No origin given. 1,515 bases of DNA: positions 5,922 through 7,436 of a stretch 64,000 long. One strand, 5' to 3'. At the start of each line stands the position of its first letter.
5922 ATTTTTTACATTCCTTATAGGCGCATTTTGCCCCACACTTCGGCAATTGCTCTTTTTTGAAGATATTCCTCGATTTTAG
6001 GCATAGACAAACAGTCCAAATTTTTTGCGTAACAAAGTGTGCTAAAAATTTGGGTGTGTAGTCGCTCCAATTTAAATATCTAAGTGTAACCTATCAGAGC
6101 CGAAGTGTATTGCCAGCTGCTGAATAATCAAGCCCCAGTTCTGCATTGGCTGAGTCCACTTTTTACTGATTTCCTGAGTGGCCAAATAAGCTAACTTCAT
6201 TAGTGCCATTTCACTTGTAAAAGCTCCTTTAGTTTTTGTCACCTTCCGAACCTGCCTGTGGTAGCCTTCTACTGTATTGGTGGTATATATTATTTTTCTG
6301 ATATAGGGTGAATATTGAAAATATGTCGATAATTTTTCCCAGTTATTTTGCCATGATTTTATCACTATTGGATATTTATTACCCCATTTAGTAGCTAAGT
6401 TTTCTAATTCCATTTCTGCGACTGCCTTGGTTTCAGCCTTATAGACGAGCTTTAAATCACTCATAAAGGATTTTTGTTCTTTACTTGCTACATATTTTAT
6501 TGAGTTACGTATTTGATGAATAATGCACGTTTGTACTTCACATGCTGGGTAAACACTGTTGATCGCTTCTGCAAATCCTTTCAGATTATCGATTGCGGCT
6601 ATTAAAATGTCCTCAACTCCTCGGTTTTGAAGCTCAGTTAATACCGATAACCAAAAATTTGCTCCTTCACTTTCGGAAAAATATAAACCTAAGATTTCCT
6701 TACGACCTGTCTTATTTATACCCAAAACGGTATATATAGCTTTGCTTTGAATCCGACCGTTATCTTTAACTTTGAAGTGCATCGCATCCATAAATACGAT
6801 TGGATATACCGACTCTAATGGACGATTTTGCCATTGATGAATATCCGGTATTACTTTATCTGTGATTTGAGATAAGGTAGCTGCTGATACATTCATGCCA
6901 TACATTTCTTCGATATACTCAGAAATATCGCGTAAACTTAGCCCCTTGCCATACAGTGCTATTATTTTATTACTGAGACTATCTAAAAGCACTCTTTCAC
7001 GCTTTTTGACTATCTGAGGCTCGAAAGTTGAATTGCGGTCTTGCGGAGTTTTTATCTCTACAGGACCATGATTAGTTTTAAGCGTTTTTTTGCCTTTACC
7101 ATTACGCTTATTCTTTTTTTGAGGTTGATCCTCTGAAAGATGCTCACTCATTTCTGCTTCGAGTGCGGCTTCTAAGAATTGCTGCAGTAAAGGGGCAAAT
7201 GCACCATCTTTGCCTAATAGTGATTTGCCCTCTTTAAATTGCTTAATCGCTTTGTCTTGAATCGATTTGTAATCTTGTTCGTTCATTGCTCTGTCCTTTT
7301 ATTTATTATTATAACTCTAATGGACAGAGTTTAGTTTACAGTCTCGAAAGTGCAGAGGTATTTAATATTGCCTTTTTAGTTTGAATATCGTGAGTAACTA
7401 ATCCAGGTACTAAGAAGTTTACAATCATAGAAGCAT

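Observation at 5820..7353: IS256-family element inserted, in codon phase, into the prophage tape-measure gene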

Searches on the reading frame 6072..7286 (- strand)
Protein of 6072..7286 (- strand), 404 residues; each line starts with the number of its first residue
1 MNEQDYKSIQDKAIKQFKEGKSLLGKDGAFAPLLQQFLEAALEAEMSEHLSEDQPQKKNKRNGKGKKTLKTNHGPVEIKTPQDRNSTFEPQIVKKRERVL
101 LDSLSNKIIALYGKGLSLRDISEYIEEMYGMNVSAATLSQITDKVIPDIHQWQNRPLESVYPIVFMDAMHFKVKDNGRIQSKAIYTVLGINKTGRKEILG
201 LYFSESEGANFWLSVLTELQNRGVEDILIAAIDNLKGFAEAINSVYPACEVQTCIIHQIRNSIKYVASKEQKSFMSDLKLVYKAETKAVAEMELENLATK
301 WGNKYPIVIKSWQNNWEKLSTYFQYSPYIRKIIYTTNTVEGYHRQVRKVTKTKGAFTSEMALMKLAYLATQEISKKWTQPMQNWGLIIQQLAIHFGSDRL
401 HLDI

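Call 4: search_protein_families(library=pfam, proteins=[window:6072-7286:-])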
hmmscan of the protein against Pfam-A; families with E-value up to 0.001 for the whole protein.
window:6072-7286:- (404 aa): 2 families
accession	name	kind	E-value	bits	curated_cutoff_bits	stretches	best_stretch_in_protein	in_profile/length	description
PF00872.24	Transposase_mut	-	1.2e-104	350.7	21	1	14-379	10-378/379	Transposase, Mutator family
PF10551.15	MULE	-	8.1e-06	26.6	27.6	1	182-260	15-98/99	MULE transposase domain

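Call 11: find_encoding_contigs(protein=window:6072-7286:-, flank=3000, max_places=10)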
Protein window:6072-7286:- (404 aa): no gene with exactly this product is on record in the collection.

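Call 12: find_homologous_proteins(query=window:6072-7286:-)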
Query window:6072-7286:- (404 aa): 8000 proteins with E <= 0.001 among 8000 candidates; the best 120 are listed.
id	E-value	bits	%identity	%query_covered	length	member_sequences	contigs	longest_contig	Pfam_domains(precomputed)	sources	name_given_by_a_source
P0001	8.6e-264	892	99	100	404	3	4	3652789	PF00872.25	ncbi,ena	-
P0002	9.6e-261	882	97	100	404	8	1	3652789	PF00872.25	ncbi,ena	-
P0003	1.8e-253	859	95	100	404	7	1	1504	PF00872.25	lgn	-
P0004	6.7e-215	732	94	85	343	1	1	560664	PF00872.25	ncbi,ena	-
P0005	3.5e-205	700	75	100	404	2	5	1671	PF00872.25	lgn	-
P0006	3.4e-203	693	75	100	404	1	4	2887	PF00872.25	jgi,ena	-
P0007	3.7e-203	693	75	100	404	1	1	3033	PF00872.25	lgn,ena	-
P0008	1.1e-200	685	74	100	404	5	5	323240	PF00872.25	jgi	jgi:putative transposase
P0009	3.9e-197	673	71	100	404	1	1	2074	PF00872.25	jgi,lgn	-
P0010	4.6e-197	673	71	100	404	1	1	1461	PF00872.25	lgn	-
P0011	8.1e-197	672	71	100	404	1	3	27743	PF00872.25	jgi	jgi:putative transposase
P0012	2.5e-196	670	72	100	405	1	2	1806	PF00872.25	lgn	-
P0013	2.8e-196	670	70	100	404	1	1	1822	PF00872.25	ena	-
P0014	1.3e-195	668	72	100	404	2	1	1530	PF00872.25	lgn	-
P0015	4.6e-195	666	72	100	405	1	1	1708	PF00872.25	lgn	-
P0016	1.4e-193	661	71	100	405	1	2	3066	PF00872.25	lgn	-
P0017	3.0e-193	660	71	100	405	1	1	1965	PF00872.25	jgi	-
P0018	4.8e-193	660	72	100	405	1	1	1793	PF00872.25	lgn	-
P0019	5.0e-193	660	71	100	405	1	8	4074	PF00872.25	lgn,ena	-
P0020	5.8e-193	659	71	100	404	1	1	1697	PF00872.25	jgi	jgi:transposase-like protein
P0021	9.0e-193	659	71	100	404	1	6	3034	PF00872.25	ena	-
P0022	1.2e-192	658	71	100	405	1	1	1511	PF00872.25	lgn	-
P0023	1.2e-192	658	71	100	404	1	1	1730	PF00872.25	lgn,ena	-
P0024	1.3e-192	658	71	100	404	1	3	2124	PF00872.25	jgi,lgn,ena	-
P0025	4.6e-192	656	70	100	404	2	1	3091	PF00872.25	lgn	-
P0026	6.9e-192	656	71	100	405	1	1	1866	PF00872.25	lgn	-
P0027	7.1e-192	656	71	100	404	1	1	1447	PF00872.25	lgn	-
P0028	1.1e-191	655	70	100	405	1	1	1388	PF00872.25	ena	-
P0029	2.5e-191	654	71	100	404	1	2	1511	PF00872.25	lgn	-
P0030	3.2e-191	654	71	100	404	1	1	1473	PF00872.25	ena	-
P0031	3.6e-191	653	71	100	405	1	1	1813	PF00872.25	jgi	jgi:transposase-like protein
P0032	3.6e-191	653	70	100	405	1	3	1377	PF00872.25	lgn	-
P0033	7.4e-191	652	70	100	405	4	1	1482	PF00872.25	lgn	-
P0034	7.7e-191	652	70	100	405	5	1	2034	PF00872.25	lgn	-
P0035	1.1e-190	652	70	100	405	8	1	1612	PF00872.25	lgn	-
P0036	2.7e-190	651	70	100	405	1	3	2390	PF00872.25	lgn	-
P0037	8.5e-190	649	70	100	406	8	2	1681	PF10551.16,PF00872.25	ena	-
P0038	2.2e-189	648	70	100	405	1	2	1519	PF00872.25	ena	-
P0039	4.3e-189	647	70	100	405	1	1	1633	PF10551.16,PF00872.25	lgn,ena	-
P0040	4.6e-189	647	70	100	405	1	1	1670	PF10551.16,PF00872.25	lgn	-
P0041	1.9e-188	645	69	100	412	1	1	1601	PF00872.25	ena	-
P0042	2.2e-188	644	69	100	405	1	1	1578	PF00872.25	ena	-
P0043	2.9e-188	644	70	100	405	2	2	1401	PF00872.25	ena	-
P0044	4.4e-188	643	70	100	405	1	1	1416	PF10551.16,PF00872.25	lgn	-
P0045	5.2e-188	643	69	100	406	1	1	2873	PF10551.16,PF00872.25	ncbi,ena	-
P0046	1.2e-187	642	69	100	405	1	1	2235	PF00872.25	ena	-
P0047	1.8e-187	641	68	99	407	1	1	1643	PF00872.25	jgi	-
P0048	3.3e-187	640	70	100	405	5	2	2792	PF00872.25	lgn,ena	-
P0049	3.5e-187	640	70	100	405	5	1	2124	PF00872.25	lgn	-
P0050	4.0e-187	640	70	99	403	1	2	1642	PF00872.25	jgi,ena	-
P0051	4.5e-187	640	69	100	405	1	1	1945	PF00872.25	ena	-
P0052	4.7e-187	640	69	100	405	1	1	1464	PF00872.25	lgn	-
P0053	5.5e-187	640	68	99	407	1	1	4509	PF00872.25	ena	-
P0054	9.6e-187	639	68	100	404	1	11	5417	PF00872.25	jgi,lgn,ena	jgi:transposase-like protein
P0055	9.7e-187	639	68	100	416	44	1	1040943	PF00872.25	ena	-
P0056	9.9e-187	639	69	100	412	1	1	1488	PF00872.25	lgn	-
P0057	1.4e-186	638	70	99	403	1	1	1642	PF00872.25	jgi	-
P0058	3.1e-186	637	69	100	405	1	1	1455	PF00872.25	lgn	-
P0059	4.0e-186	637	69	100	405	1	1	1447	PF00872.25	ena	-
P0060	6.9e-186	636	68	100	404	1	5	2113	PF00872.25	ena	-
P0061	7.2e-186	636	67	100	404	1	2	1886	PF00872.25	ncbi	-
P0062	1.0e-185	636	69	99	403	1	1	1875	PF00872.25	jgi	jgi:transposase-like protein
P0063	1.0e-185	636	68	100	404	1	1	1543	PF00872.25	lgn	-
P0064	4.6e-185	633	69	100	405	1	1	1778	PF00872.25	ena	-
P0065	5.1e-185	633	67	100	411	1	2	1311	PF10551.16,PF00872.25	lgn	-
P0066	5.8e-185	633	69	100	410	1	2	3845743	PF00872.25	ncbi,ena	-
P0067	6.3e-185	633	68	100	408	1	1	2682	PF00872.25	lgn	-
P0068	1.1e-184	632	69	100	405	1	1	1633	PF10551.16,PF00872.25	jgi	jgi:transposase-like protein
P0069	1.2e-184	632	68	100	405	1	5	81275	PF10551.16,PF00872.25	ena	-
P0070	1.3e-184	632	68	100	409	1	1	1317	PF00872.25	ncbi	ncbi:MAG: IS256 family transposase [Cyclobacteriaceae bacterium]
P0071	1.4e-184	632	69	100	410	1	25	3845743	PF00872.25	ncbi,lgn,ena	-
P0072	1.8e-184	631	68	100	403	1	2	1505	PF10551.16,PF00872.25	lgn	-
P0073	2.4e-184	631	67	98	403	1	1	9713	PF00872.25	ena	-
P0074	2.4e-184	631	67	100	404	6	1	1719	PF00872.25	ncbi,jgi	jgi:putative transposase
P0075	2.5e-184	631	68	100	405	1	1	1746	PF10551.16,PF00872.25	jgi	jgi:transposase-like protein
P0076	3.0e-184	631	67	98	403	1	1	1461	PF00872.25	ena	-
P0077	3.2e-184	631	67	100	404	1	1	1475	PF00872.25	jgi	jgi:putative transposase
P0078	3.4e-184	631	68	100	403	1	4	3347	PF10551.16,PF00872.25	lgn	-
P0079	3.4e-184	631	67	100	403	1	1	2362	PF00872.25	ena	-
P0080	3.7e-184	630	67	98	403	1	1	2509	PF00872.25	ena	-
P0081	5.8e-184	630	68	100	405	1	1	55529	PF10551.16,PF00872.25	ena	-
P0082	6.0e-184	630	67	98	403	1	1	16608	PF00872.25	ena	-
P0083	6.5e-184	630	67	98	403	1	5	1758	PF00872.25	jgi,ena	-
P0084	1.0e-183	629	68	100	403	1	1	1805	PF00872.25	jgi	jgi:putative transposase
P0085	1.3e-183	629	67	98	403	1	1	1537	PF00872.25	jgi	-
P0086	1.7e-183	628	67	100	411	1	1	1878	PF10551.16,PF00872.25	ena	-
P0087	1.8e-183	628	68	100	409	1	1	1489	PF00872.25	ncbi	-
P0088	2.2e-183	628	67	100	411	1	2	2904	PF10551.16,PF00872.25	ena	-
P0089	2.3e-183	628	67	98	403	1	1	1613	PF00872.25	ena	-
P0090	2.4e-183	628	67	98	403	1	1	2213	PF00872.25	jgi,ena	-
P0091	2.9e-183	627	68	100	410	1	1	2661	PF00872.25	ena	-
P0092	3.1e-183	627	68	99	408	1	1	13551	PF00872.25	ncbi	-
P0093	4.2e-183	627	68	100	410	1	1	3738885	PF00872.25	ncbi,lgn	-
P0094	4.8e-183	627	66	100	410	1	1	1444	PF00872.25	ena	-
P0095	5.2e-183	627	68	100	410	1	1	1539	PF00872.25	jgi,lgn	-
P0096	5.2e-183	627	67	98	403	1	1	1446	PF00872.25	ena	-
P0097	6.4e-183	626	67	100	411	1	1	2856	PF10551.16,PF00872.25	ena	-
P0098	6.6e-183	626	66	98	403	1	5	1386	PF00872.25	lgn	-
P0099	7.4e-183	626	67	100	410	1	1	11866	PF00872.25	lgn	-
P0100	7.5e-183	626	67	98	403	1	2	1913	PF00872.25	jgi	jgi:putative transposase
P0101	9.1e-183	626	67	100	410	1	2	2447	PF00872.25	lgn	-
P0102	9.3e-183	626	68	100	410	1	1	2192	PF00872.25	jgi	jgi:transposase-like protein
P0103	1.4e-182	625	66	100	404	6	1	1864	PF00872.25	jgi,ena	-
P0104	1.4e-182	625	67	98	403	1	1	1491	PF00872.25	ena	-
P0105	1.4e-182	625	67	100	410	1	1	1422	PF00872.25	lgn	-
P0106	1.5e-182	625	67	100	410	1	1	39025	PF00872.25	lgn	-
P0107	1.5e-182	625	66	100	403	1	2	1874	PF00872.25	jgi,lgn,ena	jgi:transposase-like protein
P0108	1.8e-182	625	67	100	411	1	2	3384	PF10551.16,PF00872.25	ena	-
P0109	1.9e-182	625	66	100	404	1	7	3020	PF10551.16,PF00872.25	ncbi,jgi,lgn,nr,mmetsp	ncbi:IS256 family transposase [Crocinitomicaceae bacterium]|nr:IS256 family transposase [Crocinitomi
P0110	1.9e-182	625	67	100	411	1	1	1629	PF10551.16,PF00872.25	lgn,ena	-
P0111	2.1e-182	625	66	100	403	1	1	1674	PF00872.25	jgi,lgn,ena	-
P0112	2.2e-182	625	67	100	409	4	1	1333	PF00872.25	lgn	-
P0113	2.2e-182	625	68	100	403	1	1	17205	PF00872.25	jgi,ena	-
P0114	2.5e-182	624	67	100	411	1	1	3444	PF10551.16,PF00872.25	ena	-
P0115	2.7e-182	624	67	100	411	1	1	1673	PF10551.16,PF00872.25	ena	-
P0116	2.8e-182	624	67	100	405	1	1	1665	PF10551.16,PF00872.25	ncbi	-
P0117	4.0e-182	624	67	100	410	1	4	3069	PF00872.25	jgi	jgi:transposase-like protein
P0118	4.4e-182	624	67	100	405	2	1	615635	PF00872.25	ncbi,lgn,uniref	ncbi:MAG: IS256 family transposase [Fulvivirga sp.]|uniref:IS256 family transposase n=1 Tax=Fulvivir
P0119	4.5e-182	624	66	100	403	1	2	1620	PF00872.25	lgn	-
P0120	4.6e-182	624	66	100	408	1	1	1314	PF10551.16,PF00872.25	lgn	-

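Call 13: find_encoding_contigs(protein=P0001, flank=3000, max_places=10)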
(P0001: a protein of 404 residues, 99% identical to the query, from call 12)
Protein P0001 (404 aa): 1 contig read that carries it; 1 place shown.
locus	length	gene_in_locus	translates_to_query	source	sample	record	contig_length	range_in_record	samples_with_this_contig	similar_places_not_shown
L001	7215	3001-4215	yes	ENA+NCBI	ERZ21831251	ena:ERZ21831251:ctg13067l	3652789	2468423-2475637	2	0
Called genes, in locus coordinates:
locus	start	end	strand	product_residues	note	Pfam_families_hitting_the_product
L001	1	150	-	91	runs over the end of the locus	PF09723:Zn_ribbon_8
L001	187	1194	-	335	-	PF00579:tRNA-synt_1b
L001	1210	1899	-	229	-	PF18917:LiaI-LiaF-like_TM1 (weak), PF22570:LiaF-TM, PF18917:LiaI-LiaF-like_TM1 (weak)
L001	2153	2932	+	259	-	PF14697:Fer4_21 (faint), PF00037:Fer4 (faint), PF12838:Fer4_7 (weak), PF13237:Fer4_10 (weak)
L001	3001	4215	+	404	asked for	PF00872:Transposase_mut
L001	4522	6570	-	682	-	PF13328:HD_4, PF04607:RelA_SpoT, PF02824:TGS, PF28438:RelA_RIS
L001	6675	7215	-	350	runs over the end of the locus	-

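Call 14: find_encoding_contigs(protein=P0002, flank=3000, max_places=10)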
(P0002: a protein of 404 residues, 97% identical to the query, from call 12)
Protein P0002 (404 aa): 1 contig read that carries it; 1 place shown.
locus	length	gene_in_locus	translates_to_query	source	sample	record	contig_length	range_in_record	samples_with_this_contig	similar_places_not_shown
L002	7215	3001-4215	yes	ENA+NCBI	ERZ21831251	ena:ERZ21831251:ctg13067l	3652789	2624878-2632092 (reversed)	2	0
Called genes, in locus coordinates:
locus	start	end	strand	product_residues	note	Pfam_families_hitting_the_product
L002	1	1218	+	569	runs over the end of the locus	-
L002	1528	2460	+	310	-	-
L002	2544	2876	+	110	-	-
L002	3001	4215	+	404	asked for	PF00872:Transposase_mut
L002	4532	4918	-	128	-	PF10711:DUF2513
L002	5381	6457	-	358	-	PF16263:DUF4917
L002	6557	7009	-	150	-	-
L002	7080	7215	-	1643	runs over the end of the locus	PF13156:Mrr_cat_2, PF00270:DEAD (weak), PF04851:ResIII, PF00271:Helicase_C, PF22240:ISP_coupler, PF07669:Eco57I (weak), PF18135:Type_ISP_C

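Call 33: search_solved_structures(query=window:6072-7286:-, max_evalue=0.01, show_alignments=1)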
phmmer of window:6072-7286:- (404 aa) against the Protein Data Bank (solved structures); distinct sequences matched with E-value up to 0.01: 1.
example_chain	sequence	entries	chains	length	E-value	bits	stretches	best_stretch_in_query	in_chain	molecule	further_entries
6xg8_A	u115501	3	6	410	4.4e-115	388.2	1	29-395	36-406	Mutator family transposase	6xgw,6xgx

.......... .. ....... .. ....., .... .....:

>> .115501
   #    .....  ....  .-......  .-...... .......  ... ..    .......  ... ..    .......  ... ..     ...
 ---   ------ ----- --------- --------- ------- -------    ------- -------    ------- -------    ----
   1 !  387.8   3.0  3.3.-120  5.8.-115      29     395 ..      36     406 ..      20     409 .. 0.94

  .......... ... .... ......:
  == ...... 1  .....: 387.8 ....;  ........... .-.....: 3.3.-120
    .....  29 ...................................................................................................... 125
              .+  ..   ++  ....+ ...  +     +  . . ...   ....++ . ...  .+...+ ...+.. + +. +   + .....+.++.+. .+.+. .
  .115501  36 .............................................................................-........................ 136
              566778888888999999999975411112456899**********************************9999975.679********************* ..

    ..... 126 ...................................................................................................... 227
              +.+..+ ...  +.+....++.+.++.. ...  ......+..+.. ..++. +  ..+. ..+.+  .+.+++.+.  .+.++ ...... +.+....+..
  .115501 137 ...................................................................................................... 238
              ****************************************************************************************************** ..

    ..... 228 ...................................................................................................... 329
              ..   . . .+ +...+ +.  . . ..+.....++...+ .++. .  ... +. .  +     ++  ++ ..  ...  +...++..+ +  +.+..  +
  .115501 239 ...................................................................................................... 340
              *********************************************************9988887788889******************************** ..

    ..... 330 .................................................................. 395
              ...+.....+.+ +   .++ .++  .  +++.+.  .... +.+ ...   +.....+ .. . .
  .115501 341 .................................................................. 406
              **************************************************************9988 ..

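Call 34: search_protein_families(library=ncbifam, proteins=[window:6072-7286:-], max_evalue=0.001)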
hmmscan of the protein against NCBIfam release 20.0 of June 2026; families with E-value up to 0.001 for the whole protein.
window:6072-7286:- (404 aa): 4 families
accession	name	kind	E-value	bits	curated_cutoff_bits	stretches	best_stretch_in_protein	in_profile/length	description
NF033543.2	transpos_IS256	equivalog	2.5e-121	404.8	150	1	47-373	2-337/338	IS256 family transposase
NF041731.2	transpos_ISH6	equivalog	1.1e-14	54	240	1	33-370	33-400/414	ISH6 family transposase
NF033544.1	transpos_IS1249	exception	2.2e-09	37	300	1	148-357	81-268/382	IS1249 family transposase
NF033587.1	transpos_IS6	equivalog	1.6e-06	28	125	1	109-268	15-165/202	IS6 family transposase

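Call 53: search_dna_similar(query=window:6072-7286:-, collection=plasmids, mode=protein, max_rows=12)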
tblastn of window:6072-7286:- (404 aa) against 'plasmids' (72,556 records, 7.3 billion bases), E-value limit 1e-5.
The search stops at 5000 records and this limit was reached: more records match than are counted here, and every count below describes the 5000 best-scoring records only.
Records with a match: at least 5000; places in all: 10808; records where one place covers at least 80% of the query: 1408.
Best place of each record, by identity: 60-80% 17; <60% 4983.
By first word of the organism name: Enterococcus 957; Escherichia 759; Salmonella 357; Lactiplantibacillus 239; Klebsiella 231; Acinetobacter 179; Sinorhizobium 169; Yersinia 151; Streptomyces 137; Rhodococcus 102; and 235 more.
By predicted mobility (MOB-suite, as given by PLSDB): conjugative 1952; mobilizable 1597; non-mobilizable 1451.
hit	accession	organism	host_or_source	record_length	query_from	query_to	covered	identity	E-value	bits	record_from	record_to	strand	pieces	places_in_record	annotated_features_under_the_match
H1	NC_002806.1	Microscilla sp. PRE1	-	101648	1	404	100%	63.6%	4e-151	479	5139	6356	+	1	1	IS256 family transposase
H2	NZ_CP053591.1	Aquimarina sp. TRL1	Panulirus ornatus,pure culture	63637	1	404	100%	62.1%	7e-150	476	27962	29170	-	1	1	IS256 family transposase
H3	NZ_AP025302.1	Persicobacter psychrovividus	-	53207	5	404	99%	62.3%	3e-119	455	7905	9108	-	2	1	none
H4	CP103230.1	Bacteroides faecis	Homo sapiens,cell culture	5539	3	397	98%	61.7%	5e-123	468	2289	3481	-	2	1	none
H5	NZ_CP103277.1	Bacteroides faecis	Homo sapiens,cell culture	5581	3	397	98%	61.6%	3e-146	462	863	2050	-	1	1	IS256 family transposase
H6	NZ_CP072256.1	Bacteroides uniformis CL03T12C37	Homo sapiens,cultured bacterial ...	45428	3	397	98%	61.6%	6e-145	462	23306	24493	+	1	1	IS256 family transposase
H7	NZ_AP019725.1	Bacteroides uniformis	Homo sapiens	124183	3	397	98%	61.6%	6e-145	462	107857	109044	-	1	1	IS256 family transposase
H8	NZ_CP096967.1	Phocaeicola vulgatus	whole organism,human feces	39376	3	402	99%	60.1%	5e-142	453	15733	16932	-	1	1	IS256 family transposase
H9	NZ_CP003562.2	Flammeovirga sp. MY04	coastal sediment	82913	5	404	99%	59.9%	1e-145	464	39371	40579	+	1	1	IS256 family transposase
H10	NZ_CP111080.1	Pontibacter kalidii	whole organism,rhizosphere soil of ...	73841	2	404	100%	58.8%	2e-144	461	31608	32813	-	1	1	IS256 family transposase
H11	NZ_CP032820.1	Butyricimonas faecalis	Homo sapiens,stool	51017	1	402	100%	58.2%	2e-139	446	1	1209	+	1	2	IS256 family transposase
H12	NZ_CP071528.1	Legionella lytica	Acanthamoeba castellanii,bacterial ...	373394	5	404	99%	57.9%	2e-140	449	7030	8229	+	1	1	IS256 family transposase | hypothetical protein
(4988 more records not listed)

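Call 54: search_dna_similar(query=window:6072-7286:-, collection=phages, mode=protein, max_rows=12)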
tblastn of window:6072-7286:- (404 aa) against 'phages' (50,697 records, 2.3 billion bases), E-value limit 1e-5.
Records with a match: 59; places in all: 66; records where one place covers at least 80% of the query: 5.
Best place of each record, by identity: 60-80% 1; <60% 58.
By first word of the organism name: Bacteriophage 13; Staphylococcus 7; Enterobacteria 6; Paenibacillus 6; Corynebacterium 5; Enterococcus 4; Stx2a-converting 4; Burkholderia 3; Mycobacterium 3; Listeria 2; and 6 more.
By host as written in the record: - 24; Enterococcus faecalis 4; Paenibacillus larvae NRRL 2605 4; Corynebacterium vitaeruminis CAG1 3; Burkholderia sp. 2; Listeria monocytogenes 2; Staphylococcus aureus 2; Staphylococcus epidermidis 36-1 2; and 14 more.
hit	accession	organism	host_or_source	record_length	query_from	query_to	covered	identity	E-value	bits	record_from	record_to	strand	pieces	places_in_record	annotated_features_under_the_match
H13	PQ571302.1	Phocaeicola phage PV4-TP1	Phocaeicola vulgatus BM8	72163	3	397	98%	61.6%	2e-145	462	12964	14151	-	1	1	transposase for insertion sequence element IS256 in transposon Tn4001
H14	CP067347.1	Clostridioides phage ES-S-0107-01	Clostridioides sp. ES-S-0107-01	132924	14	400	96%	48.7%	3e-114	372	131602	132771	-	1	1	record has no annotation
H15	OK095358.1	Burkholderia phage phiBt-TXDOH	Burkholderia pseudomallei BP82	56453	16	396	94%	44.5%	2e-98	327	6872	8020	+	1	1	mobile element protein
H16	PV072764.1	Burkholderia phage vB_RY5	Burkholderia sp.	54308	16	396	94%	44.3%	1e-98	327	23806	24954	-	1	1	hypothetical protein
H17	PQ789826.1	Burkholderia phage vB_RY3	Burkholderia sp.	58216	16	396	94%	44.3%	1e-98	327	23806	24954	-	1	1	hypothetical protein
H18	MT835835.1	Bacteriophage sp.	human fecal samples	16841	73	395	80%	46.9%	3e-77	314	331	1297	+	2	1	record has no annotation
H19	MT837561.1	Bacteriophage sp.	human fecal samples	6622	90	400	77%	48.2%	6e-98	325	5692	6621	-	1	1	record has no annotation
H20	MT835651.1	Bacteriophage sp.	human fecal samples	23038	73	395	80%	45.8%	2e-101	335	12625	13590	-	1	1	record has no annotation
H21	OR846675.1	Enterococcus phage Efs 1-1-1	Enterococcus faecalis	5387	74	388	78%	38.9%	4e-79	271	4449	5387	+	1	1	record has no annotation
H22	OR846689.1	Enterococcus phage Efs 1-1-1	Enterococcus faecalis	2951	73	365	73%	34.8%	1e-53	197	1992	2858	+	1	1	record has no annotation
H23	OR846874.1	Listeria phage LM 4-11-1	Listeria monocytogenes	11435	73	365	73%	32.4%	1e-49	185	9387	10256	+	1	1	record has no annotation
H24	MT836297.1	Bacteriophage sp.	human fecal samples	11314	74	267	48%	48.5%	3e-62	222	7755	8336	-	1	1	record has no annotation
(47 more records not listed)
